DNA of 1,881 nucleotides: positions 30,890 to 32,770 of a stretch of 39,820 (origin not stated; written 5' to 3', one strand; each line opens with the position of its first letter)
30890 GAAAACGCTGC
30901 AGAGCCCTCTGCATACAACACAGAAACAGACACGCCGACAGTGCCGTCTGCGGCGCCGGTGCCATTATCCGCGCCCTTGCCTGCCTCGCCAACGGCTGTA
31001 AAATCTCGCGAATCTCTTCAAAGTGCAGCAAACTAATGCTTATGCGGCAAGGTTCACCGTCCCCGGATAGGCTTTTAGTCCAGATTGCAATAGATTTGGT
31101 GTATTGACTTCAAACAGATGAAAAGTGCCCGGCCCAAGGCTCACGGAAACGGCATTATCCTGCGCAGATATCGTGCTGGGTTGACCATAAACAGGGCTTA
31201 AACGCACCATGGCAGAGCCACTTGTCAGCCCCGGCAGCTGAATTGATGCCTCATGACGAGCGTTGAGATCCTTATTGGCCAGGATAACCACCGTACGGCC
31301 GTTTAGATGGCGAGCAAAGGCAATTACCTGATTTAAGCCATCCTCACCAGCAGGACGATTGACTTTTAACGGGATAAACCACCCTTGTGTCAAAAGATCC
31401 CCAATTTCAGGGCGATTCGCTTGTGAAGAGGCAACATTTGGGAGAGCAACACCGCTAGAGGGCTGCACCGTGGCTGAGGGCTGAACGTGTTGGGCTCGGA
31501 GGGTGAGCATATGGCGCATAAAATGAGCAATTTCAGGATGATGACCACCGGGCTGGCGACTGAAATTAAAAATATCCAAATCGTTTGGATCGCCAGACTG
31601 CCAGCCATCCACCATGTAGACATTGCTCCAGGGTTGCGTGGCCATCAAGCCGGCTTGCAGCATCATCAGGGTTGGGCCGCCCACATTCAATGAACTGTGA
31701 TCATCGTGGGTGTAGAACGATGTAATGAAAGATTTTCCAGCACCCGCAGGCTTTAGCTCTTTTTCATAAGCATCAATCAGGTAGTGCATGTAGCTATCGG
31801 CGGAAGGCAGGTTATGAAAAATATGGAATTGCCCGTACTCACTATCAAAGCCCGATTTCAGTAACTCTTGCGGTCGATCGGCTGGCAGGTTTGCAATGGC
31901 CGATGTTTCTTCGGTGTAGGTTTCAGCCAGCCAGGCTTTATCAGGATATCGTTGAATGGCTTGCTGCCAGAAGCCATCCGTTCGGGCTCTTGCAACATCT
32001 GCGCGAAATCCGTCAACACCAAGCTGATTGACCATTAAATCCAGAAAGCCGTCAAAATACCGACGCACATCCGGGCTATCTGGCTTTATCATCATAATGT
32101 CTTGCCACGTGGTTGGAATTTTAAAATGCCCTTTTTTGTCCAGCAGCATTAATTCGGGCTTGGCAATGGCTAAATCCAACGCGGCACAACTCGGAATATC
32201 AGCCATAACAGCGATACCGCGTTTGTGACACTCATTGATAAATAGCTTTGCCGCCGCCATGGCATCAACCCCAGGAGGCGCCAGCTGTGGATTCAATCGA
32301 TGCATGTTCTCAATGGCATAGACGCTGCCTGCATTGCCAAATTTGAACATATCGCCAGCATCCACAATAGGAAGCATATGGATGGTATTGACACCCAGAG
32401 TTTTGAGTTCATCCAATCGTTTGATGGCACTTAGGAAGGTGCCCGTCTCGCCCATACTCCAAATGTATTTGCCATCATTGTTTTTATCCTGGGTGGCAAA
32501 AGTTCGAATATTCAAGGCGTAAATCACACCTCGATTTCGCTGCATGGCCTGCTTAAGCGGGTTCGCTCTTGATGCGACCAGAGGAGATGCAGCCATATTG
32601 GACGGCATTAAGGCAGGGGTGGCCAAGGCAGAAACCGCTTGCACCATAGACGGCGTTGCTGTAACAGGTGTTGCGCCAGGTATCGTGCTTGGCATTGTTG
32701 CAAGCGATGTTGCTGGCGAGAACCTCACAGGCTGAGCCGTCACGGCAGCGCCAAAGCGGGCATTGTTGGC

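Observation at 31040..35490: Translationally coupled pair: a 4-TM protein plus a 1099-aa membrane-tethered, strongly divergent GH13 (possibly GlgE-like) enzyme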

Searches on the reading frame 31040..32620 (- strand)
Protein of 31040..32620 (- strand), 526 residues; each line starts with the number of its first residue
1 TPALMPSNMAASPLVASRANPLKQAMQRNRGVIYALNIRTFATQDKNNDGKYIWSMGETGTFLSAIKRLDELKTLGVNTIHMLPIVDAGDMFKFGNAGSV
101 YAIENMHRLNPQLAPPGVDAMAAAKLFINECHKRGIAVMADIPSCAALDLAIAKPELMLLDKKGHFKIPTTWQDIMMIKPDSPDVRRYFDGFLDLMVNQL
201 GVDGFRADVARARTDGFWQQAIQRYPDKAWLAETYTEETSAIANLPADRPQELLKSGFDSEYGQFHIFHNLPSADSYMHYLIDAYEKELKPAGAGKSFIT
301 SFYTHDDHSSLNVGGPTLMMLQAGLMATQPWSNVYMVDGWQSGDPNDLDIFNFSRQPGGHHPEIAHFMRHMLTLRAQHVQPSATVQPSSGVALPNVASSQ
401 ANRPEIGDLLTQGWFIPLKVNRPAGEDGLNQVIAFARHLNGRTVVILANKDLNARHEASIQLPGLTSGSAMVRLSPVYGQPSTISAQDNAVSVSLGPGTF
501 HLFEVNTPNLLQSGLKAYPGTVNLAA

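Call 10: search_solved_structures(query=window:31040-32620:-, max_evalue=1, show_alignments=3)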
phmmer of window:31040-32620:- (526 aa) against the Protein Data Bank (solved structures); distinct sequences matched with E-value up to 1: 58.
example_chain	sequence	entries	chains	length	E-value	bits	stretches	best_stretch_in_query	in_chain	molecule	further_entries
4gkl_A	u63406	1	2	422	3.9e-16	61.9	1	57-235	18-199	Alpha-amylase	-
3dhu_A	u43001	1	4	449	2.2e-12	49.5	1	51-235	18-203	Alpha-amylase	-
1gju_A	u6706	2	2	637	4.4e-10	41.9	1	29-152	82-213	MALTODEXTRIN GLYCOSYLTRANSFERASE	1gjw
9j60_A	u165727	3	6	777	6.9e-08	34.7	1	32-216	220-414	Isoamylase 1, chloroplastic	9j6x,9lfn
1ea9_C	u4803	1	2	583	1.8e-06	30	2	178-239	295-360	CYCLOMALTODEXTRINASE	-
1eha_A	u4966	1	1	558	3.4e-06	29.1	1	55-228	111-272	GLYCOSYLTREHALOSE TREHALOHYDROLASE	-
1eh9_A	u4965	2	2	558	4e-06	28.8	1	55-227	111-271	GLYCOSYLTREHALOSE TREHALOHYDROLASE | Malto-oligosyltrehalose trehalohydrolase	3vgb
3vgg_A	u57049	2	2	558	4.1e-06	28.8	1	55-227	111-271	Malto-oligosyltrehalose trehalohydrolase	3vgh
4j7r_A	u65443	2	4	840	1e-05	27.5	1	56-216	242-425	Isoamylase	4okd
3vgd_A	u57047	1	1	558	1.4e-05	27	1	55-227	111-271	Malto-oligosyltrehalose trehalohydrolase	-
3vge_A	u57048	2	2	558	2.6e-05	26.2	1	55-226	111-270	Malto-oligosyltrehalose trehalohydrolase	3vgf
9xvi_A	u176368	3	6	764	7.5e-05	24.6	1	32-219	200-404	Isoamylase 1, chloroplastic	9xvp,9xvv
9xve_A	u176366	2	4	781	8.2e-05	24.5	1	32-219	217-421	Isoamylase 1, chloroplastic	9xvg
8xx9_A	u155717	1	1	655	0.00022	23.1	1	62-218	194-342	alpha-amylase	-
3faw_A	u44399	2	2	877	0.0014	20.5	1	27-142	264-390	Reticulocyte binding protein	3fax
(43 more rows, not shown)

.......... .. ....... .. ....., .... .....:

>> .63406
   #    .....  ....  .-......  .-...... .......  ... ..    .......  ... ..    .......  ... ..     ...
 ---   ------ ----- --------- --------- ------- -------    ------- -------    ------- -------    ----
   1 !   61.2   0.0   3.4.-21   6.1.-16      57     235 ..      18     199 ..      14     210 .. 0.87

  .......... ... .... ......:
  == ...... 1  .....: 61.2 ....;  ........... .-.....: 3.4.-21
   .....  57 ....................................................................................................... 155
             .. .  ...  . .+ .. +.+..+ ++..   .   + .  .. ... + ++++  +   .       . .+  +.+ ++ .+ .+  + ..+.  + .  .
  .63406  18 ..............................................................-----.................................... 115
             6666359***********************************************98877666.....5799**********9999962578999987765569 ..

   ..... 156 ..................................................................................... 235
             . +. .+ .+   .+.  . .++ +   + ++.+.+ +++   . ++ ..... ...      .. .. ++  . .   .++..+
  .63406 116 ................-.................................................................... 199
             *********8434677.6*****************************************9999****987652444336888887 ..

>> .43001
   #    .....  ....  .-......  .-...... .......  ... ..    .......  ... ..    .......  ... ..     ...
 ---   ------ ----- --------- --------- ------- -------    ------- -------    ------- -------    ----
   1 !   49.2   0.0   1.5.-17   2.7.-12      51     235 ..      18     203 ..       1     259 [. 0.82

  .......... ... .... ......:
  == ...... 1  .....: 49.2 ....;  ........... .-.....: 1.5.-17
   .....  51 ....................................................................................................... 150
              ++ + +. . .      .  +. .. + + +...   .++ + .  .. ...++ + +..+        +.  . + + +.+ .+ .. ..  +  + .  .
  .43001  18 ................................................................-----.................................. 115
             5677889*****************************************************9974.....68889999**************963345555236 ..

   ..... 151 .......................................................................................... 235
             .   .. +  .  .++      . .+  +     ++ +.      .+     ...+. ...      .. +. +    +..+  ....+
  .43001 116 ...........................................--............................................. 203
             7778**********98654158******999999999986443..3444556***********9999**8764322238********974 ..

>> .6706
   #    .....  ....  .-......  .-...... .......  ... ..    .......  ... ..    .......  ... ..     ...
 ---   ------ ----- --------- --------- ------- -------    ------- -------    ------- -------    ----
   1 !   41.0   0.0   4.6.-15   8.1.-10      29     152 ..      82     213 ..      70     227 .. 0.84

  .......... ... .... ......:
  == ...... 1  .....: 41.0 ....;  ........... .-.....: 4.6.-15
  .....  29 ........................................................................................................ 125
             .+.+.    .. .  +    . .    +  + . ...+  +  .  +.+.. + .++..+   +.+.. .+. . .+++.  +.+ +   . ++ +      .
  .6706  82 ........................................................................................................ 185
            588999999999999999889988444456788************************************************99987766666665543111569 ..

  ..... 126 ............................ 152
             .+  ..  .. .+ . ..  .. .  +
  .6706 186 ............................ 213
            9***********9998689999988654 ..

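Call 21: find_homologous_proteins(query=window:31040-32560:-)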
Query window:31040-32560:- (506 aa): 946 proteins with E <= 0.001 among 8000 candidates; the best 120 are listed.
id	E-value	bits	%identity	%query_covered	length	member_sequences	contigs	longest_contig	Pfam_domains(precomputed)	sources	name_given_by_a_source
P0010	9.3e-184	630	57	99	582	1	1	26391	PF00128.32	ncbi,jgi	jgi:glycosidase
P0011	6.6e-156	538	51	99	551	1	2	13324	-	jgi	jgi:hypothetical protein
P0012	3.6e-154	532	52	98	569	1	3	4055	PF00128.32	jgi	jgi:glycosidase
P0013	1.2e-152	527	49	99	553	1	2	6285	-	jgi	jgi:hypothetical protein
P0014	1.4e-152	527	50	99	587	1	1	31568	-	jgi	jgi:hypothetical protein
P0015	3.8e-152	525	49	97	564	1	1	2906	PF00128.32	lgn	-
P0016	2.8e-150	519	49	99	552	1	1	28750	-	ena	-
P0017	7.8e-149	515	50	97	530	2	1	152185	PF00128.32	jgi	jgi:glycosidase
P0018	1.9e-148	513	50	97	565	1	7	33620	-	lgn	-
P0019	3.9e-148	512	49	97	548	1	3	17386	-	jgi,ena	jgi:hypothetical protein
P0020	4.2e-148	512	51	98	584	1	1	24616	PF00128.32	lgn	-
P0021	2.8e-147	509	50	97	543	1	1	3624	PF14871.13,PF00128.32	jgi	jgi:glycosidase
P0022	5.9e-147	508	48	98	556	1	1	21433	-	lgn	-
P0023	6.7e-146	505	49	97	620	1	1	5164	PF00128.32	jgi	jgi:glycosidase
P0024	2.1e-144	500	49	97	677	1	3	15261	PF14871.13,PF00128.32,PF16657.12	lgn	-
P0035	5.2e-142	492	45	97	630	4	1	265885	PF00128.32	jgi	jgi:glycosidase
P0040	5.1e-141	489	48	97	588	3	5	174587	PF14871.13,PF00128.32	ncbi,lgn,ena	-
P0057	2.9e-126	440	45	97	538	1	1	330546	PF00128.32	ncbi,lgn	-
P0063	2.9e-122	427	44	97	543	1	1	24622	PF16657.12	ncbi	-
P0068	6.3e-117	409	42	97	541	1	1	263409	-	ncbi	-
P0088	2.1e-105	371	41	98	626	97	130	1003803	PF00128.32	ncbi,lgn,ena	-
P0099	4.1e-103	364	40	98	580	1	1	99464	PF00128.32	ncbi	-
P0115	2.1e-101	358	39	98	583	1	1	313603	-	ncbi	-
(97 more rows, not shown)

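Call 26: find_encoding_contigs(protein=P0088, flank=7000, max_places=2)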
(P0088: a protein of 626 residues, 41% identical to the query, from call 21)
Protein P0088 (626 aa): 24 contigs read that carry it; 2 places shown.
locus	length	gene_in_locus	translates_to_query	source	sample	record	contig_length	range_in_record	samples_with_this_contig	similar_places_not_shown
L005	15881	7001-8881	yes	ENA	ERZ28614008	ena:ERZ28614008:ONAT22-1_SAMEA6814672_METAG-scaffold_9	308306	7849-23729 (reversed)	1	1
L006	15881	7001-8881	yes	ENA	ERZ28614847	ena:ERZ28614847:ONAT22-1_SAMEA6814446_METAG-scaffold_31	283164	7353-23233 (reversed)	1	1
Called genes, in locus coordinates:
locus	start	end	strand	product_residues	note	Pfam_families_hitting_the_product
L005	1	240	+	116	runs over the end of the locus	-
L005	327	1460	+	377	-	PF13487:HD_5, PF01966:HD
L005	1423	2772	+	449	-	PF01134:GIDA, PF01266:DAO (weak), PF03486:HI0933_like (faint), PF07992:Pyr_redox_2 (weak), PF13450:NAD_binding_8 (weak)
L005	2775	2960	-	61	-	-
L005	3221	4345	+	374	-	-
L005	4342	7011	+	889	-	-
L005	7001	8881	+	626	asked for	PF00128:Alpha-amylase (faint)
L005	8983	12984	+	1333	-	PF00128:Alpha-amylase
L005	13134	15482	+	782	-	PF00128:Alpha-amylase, PF02806:Alpha-amylase_C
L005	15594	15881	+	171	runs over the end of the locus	PF00578:AhpC-TSA, PF26981:Thioredoxin-like_PDI (weak), PF00085:Thioredoxin, PF13098:Thioredoxin_2, PF13848:Thioredoxin_6 (weak), PF13899:Thioredoxin_7, PF04756:OST3_OST6 (weak), PF13728:TraF, +2 more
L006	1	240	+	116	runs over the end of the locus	-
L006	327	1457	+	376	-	PF13487:HD_5, PF01966:HD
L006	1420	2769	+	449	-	PF01134:GIDA, PF01266:DAO (weak), PF03486:HI0933_like (faint), PF07992:Pyr_redox_2 (weak), PF13450:NAD_binding_8 (weak)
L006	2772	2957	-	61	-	-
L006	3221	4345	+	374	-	-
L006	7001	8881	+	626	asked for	PF00128:Alpha-amylase (faint)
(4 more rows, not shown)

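Call 27: find_encoding_contigs(protein=P0035, flank=7000, max_places=2)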
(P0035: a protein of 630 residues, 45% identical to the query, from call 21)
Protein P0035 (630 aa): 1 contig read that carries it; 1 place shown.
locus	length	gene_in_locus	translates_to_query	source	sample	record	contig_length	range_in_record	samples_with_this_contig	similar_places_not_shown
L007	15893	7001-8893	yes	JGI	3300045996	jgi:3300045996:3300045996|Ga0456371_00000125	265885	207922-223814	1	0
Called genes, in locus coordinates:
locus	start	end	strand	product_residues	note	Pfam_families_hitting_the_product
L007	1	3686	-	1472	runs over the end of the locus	PF00128:Alpha-amylase (faint)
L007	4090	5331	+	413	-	-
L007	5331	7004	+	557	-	-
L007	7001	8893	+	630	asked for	PF00128:Alpha-amylase (faint)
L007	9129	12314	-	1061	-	PF08323:Glyco_transf_5, PF00534:Glycos_transf_1, PF13692:Glyco_trans_1_4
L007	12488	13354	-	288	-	PF27100:DcsG_N, PF02955:GSH-S_ATP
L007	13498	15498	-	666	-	PF13424:TPR_12 (weak), PF13431:TPR_17 (weak), PF00515:TPR_1 (weak), PF07719:TPR_2 (weak), PF13181:TPR_8 (weak), PF13432:TPR_16 (weak), PF14559:TPR_19 (weak), PF14559:TPR_19, +12 more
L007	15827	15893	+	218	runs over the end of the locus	PF00072:Response_reg, PF00196:GerE, PF08281:Sigma70_r4_2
